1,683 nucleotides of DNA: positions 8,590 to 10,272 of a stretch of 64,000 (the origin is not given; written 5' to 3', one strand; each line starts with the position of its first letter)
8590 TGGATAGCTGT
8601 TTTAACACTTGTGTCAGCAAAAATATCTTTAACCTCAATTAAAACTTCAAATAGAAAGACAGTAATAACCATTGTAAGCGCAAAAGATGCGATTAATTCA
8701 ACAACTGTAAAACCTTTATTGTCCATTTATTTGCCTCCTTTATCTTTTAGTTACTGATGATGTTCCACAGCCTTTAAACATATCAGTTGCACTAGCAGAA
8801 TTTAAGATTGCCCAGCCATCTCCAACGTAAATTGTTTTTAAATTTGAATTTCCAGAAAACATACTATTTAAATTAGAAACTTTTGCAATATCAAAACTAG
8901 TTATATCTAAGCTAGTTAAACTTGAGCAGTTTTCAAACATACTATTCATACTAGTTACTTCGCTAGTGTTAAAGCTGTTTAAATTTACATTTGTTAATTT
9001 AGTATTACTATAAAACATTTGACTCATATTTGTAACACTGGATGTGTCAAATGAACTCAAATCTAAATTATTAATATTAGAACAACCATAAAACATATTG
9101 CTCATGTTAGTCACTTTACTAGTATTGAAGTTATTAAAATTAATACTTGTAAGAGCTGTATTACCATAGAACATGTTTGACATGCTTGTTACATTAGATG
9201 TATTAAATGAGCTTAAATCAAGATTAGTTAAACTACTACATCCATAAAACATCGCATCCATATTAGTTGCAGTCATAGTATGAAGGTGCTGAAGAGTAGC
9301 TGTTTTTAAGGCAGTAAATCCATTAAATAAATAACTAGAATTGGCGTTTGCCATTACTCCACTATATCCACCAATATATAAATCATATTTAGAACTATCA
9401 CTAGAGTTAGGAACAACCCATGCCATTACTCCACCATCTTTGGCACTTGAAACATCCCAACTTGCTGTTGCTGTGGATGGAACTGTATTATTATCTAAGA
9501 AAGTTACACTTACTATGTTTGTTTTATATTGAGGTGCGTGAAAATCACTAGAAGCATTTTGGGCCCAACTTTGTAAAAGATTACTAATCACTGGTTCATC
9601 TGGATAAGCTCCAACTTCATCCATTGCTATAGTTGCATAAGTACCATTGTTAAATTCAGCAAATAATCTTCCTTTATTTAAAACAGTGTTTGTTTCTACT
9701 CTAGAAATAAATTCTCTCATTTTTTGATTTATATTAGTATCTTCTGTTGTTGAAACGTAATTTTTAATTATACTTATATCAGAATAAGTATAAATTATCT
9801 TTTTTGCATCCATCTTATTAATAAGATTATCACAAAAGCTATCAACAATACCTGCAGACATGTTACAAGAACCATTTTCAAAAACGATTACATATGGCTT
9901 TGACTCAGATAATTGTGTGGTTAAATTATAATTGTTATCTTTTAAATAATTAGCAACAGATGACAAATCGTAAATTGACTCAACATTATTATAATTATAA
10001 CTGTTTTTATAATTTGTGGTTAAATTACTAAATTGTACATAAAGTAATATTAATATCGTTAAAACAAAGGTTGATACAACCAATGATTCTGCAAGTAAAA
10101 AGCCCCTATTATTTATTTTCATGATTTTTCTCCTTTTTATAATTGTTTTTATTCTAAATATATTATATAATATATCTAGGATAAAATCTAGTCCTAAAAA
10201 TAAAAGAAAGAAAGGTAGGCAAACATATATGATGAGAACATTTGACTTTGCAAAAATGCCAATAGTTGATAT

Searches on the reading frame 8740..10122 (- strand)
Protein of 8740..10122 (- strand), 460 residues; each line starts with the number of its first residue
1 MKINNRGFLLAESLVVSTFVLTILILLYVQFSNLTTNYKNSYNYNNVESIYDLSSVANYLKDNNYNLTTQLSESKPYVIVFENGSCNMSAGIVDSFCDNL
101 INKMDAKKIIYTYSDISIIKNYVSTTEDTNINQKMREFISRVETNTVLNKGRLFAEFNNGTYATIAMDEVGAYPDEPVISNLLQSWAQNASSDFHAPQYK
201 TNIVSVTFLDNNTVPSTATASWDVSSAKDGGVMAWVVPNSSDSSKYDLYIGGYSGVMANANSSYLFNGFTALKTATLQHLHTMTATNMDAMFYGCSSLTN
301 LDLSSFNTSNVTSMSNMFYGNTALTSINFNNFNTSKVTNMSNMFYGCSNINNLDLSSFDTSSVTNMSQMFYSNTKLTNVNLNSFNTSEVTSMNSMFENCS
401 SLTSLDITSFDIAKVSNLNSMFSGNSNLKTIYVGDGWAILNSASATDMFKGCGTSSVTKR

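Call 66: search_protein_families(library=pfam, proteins=[window:8740-10122:-], max_evalue=0.001)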
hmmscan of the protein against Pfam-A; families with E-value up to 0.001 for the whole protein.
window:8740-10122:- (460 aa): 1 family
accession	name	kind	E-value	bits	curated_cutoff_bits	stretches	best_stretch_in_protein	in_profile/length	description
PF03382.20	DUF285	-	1.3e-35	122.2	25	2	347-453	10-111/120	Mycoplasma protein of unknown function, DUF285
